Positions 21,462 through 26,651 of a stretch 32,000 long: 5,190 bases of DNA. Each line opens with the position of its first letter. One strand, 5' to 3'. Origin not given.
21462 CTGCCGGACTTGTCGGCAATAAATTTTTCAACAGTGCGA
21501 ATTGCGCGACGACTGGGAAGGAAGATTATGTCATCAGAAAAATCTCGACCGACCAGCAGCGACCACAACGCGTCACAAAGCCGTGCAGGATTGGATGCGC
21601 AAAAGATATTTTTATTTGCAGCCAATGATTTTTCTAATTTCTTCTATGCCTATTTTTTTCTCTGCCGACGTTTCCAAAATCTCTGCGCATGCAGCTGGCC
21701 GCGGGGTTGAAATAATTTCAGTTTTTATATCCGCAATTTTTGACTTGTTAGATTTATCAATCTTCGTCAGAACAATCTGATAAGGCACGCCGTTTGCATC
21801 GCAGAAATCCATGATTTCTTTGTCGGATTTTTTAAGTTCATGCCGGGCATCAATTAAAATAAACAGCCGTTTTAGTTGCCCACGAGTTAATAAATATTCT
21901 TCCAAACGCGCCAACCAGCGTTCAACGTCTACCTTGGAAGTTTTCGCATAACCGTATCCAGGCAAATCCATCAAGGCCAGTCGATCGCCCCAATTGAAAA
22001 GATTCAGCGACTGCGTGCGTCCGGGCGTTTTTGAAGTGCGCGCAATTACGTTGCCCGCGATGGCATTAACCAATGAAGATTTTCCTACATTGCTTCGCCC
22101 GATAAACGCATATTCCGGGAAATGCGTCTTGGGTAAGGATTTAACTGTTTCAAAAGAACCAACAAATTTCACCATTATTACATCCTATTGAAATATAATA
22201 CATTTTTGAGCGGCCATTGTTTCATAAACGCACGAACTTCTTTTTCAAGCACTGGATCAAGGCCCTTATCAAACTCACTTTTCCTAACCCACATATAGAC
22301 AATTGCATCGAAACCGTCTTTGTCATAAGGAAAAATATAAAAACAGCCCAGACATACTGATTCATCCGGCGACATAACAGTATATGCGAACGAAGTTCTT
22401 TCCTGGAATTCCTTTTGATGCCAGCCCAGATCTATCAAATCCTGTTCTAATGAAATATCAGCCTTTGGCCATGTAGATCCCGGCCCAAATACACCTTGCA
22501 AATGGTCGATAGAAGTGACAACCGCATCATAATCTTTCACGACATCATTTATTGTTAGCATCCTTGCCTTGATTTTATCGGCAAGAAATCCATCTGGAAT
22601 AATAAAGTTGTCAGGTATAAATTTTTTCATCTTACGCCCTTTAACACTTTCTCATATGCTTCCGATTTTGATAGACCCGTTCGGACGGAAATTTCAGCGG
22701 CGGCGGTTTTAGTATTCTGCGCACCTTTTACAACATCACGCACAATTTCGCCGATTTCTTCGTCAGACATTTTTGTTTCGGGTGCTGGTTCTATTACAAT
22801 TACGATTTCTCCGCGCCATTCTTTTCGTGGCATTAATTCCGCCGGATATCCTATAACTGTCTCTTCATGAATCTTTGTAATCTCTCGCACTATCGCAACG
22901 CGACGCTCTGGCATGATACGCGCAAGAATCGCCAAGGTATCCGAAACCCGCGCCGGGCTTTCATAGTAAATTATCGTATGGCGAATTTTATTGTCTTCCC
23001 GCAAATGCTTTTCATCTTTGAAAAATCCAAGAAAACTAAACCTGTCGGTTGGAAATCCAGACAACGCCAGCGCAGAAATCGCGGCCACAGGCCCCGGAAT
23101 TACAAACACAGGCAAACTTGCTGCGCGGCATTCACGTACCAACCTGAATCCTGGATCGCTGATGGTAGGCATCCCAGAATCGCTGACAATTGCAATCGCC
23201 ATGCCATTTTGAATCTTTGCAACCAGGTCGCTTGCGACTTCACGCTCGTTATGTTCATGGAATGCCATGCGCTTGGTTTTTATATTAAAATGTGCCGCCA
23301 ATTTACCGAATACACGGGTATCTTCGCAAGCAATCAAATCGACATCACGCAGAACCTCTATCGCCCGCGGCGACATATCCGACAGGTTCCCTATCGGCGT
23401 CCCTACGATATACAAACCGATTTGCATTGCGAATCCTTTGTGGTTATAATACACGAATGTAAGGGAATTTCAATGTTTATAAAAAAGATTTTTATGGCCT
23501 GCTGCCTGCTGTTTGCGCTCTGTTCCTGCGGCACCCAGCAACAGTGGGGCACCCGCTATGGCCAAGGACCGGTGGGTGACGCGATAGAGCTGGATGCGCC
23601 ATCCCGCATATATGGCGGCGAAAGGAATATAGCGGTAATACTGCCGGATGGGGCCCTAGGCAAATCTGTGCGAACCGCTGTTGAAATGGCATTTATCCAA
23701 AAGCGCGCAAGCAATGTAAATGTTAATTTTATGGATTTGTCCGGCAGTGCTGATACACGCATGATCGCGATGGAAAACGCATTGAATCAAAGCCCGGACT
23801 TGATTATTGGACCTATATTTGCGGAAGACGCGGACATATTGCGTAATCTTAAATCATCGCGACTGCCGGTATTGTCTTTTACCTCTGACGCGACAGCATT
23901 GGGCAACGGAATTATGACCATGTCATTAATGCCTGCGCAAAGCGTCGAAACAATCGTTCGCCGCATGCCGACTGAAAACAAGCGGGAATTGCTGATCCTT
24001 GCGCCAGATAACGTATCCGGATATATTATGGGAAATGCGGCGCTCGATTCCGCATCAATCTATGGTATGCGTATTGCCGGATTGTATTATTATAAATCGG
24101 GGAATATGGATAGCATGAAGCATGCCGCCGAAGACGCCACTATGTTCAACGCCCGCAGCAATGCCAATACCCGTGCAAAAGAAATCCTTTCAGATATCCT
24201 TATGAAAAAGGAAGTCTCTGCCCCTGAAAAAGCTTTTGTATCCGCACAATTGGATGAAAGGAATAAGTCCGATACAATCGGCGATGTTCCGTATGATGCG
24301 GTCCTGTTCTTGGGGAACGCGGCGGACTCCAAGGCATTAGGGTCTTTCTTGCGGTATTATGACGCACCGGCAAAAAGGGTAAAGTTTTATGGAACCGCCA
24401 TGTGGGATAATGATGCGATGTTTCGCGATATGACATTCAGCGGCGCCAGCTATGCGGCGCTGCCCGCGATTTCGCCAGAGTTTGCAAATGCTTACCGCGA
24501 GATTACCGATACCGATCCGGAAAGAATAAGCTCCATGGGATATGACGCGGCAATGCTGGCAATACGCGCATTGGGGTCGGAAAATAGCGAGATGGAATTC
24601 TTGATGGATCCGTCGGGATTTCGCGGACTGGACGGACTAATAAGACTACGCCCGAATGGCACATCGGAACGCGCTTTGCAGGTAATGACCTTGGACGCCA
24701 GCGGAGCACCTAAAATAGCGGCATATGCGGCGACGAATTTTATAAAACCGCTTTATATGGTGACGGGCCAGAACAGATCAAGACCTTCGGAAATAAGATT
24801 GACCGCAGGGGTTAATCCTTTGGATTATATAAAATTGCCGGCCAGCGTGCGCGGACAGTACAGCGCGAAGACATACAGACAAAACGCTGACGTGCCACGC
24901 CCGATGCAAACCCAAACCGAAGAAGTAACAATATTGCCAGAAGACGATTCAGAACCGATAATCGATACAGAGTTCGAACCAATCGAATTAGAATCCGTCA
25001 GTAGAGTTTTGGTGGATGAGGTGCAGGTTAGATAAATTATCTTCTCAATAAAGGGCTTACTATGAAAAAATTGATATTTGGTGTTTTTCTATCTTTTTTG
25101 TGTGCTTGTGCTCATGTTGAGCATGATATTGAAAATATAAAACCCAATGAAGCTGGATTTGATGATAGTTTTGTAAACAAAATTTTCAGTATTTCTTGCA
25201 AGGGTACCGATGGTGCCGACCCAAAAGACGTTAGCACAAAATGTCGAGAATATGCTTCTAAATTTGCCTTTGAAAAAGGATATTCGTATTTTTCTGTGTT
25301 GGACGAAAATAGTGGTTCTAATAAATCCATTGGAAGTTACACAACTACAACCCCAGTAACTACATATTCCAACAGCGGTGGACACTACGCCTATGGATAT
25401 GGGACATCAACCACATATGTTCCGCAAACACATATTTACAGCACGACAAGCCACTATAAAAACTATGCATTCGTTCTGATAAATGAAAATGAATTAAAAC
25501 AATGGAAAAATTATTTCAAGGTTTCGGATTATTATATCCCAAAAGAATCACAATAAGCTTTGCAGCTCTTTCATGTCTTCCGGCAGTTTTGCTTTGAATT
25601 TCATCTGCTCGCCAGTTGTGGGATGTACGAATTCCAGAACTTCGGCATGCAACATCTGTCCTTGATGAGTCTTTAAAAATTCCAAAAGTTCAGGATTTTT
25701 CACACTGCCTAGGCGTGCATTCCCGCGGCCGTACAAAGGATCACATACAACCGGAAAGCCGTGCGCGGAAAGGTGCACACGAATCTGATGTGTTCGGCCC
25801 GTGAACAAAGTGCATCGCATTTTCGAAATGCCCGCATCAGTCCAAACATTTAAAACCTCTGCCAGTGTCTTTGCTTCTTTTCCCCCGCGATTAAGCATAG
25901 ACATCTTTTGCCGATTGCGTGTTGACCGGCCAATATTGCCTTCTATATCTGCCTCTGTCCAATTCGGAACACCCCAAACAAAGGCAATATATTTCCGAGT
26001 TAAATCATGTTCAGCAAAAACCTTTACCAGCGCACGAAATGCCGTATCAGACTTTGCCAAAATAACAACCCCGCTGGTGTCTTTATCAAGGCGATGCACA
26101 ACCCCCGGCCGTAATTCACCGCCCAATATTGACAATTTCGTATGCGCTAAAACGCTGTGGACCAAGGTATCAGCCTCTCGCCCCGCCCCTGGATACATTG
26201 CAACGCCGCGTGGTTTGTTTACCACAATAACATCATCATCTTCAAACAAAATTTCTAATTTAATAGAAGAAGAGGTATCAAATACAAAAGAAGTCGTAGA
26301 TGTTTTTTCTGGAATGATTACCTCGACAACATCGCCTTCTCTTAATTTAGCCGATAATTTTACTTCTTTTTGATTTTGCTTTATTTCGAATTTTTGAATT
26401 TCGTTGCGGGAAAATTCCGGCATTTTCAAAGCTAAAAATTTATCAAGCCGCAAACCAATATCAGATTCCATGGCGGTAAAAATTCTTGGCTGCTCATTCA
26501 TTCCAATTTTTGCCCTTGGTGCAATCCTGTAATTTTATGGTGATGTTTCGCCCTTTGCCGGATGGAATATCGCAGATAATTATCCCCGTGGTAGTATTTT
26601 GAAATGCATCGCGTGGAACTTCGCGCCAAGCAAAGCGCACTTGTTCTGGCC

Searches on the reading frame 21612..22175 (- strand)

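Call 8: search_protein_families(library=ncbifam, proteins=[window:21612-22175:-], max_evalue=0.00001)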
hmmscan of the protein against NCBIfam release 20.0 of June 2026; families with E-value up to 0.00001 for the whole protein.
window:21612-22175:- (187 aa): 12 families
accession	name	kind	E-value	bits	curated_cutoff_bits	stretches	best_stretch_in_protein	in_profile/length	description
TIGR03598.1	GTPase_YsxC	equivalog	2.5e-60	203.4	124.45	1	3-184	2-185/186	ribosome biogenesis GTP-binding protein YihA/YsxC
TIGR03594.1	GTPase_EngA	equivalog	1.3e-18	67.3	306.7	1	21-183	177-341/432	ribosome biogenesis GTPase Der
NF003255.0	PRK04213.1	equivalog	1.7e-16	60.2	164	1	20-81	10-69/204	GTP-binding protein EngB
NF000908.1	PRK00089.1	equivalog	8.1e-16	58.1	237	1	23-184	7-163/291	GTPase Era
TIGR00231.1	small_GTP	domain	1.7e-15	57.2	42.5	1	24-184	8-162/164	GTP-binding protein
TIGR03596.1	GTPase_YlqF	equivalog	8.9e-13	48.2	208.2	1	24-84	123-183/276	ribosome biogenesis GTPase YlqF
TIGR03918.1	GTP_HydF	equivalog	4.9e-12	45.4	325.55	1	21-184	9-163/392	[FeFe] hydrogenase H-cluster maturation GTPase HydF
TIGR00436.1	era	equivalog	4.9e-10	39.2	116.25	1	23-184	4-159/270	GTPase Era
NF007071.0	PRK09518.1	equivalog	4.7e-08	32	953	1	23-146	275-397/706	bifunctional cytidylate kinase/GTPase Der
TIGR03597.1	GTPase_YqeH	equivalog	4.9e-08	32.5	297.4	1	22-76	158-217/361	ribosome biogenesis GTPase YqeH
NF002828.0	PRK03003.1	equivalog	4.2e-07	28.9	631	1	17-145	38-164/477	ribosome biogenesis GTPase Der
NF003661.0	PRK05291.1-3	equivalog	3.8e-06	26.5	380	1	23-184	220-366/448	tRNA uridine-5-carboxymethylaminomethyl(34) synthesis GTPase MnmE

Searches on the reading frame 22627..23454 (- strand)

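Call 8: search_protein_families(library=ncbifam, proteins=[window:22627-23454:-], max_evalue=0.00001)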
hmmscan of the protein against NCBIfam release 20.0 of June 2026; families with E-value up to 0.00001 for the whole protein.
window:22627-23454:- (275 aa): 3 families
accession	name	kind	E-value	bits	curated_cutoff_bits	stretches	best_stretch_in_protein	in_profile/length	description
TIGR00096.1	TIGR00096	equivalog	1.2e-67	228.2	167.9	1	14-271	2-272/275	16S rRNA (cytidine(1402)-2'-O)-methyltransferase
NF011570.0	PRK14994.1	equivalog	2.5e-58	197.6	502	1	9-224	9-235/287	16S rRNA (cytidine(1402)-2'-O)-methyltransferase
TIGR01466.1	cobJ_cbiH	equivalog_domain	1.4e-06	28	246.35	1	14-135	1-121/239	precorrin-3B C(17)-methyltransferase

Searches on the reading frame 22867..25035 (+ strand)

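Call 8: search_protein_families(library=ncbifam, proteins=[window:22867-25035:+], max_evalue=0.00001)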
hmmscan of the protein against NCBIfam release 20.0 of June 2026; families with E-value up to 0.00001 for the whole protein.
window:22867-25035:+ (722 aa): 0 families

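Call 9: search_protein_families(library=pfam, proteins=[window:22867-25035:+], max_evalue=0.1)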
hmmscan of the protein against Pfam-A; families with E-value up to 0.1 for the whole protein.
window:22867-25035:+ (722 aa): 2 families
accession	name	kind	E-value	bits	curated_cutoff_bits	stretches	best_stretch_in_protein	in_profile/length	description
PF13458.12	Peripla_BP_6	-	2e-08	34.7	31.7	1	262-415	15-178/343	Periplasmic binding protein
PF04348.19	LppC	-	0.00026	20.2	28.8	0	309-391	279-365/563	LppC putative lipoprotein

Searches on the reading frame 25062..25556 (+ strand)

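Call 8: search_protein_families(library=ncbifam, proteins=[window:25062-25556:+], max_evalue=0.00001)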
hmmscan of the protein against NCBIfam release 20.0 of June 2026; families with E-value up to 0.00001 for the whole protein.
window:25062-25556:+ (164 aa): 1 family
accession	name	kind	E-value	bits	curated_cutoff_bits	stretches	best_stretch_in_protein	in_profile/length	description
NF047637.1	lipo_CC0125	subfamily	6.3e-06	26.8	40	1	3-144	3-150/169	CC0125/CC1285 family lipoprotein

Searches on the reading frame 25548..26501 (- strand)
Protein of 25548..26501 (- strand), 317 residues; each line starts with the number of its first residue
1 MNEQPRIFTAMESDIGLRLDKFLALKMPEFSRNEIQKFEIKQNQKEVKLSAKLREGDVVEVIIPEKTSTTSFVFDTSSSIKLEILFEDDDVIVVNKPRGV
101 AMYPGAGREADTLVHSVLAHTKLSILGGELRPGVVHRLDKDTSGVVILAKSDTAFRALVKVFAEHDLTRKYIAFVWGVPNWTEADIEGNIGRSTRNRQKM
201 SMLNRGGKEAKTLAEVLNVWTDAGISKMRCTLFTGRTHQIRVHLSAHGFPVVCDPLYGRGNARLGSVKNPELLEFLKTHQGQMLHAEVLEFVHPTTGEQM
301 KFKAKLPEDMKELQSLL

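Call 8: search_protein_families(library=ncbifam, proteins=[window:25548-26501:-], max_evalue=0.00001)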
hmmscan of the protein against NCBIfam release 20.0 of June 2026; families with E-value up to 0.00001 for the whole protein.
window:25548-26501:- (317 aa): 7 families
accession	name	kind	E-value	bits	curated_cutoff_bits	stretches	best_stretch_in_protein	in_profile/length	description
TIGR00005.1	rluA_subfam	subfamily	3.7e-73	246.4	192.7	1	15-314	4-294/298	RluA family pseudouridine synthase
NF008385.0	PRK11180.1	equivalog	5.7e-58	196.8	351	1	10-315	11-310/325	23S rRNA pseudouridine(1911/1915/1917) synthase RluD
NF008249.0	PRK11025.1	equivalog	2e-38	132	378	1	5-313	8-309/317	23S rRNA pseudouridine(955/2504/2580) synthase RluC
NF007543.0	PRK10158.1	equivalog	2.5e-30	105.8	286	1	81-304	13-215/219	bifunctional tRNA pseudouridine(32) synthase/23S rRNA pseudouridine(746) synthase RluA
NF008321.0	PRK11112.1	equivalog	1.1e-22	80.6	328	1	82-313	2-230/257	tRNA pseudouridine(65) synthase TruC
TIGR01621.1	RluA-like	hypoth_equivalog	2.2e-22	79.4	222.3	1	82-260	2-168/217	TIGR01621 family pseudouridine synthase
TIGR00093.1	TIGR00093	subfamily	6e-06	26.1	109.3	0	135-252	34-136/161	pseudouridine synthase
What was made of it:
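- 25548..26501 (-): rluD (RluA-family pseudouridine synthase). Last gene of the tightly packed run; overlaps E by 8 nt. TIGR00005, 246 bits (call 8).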
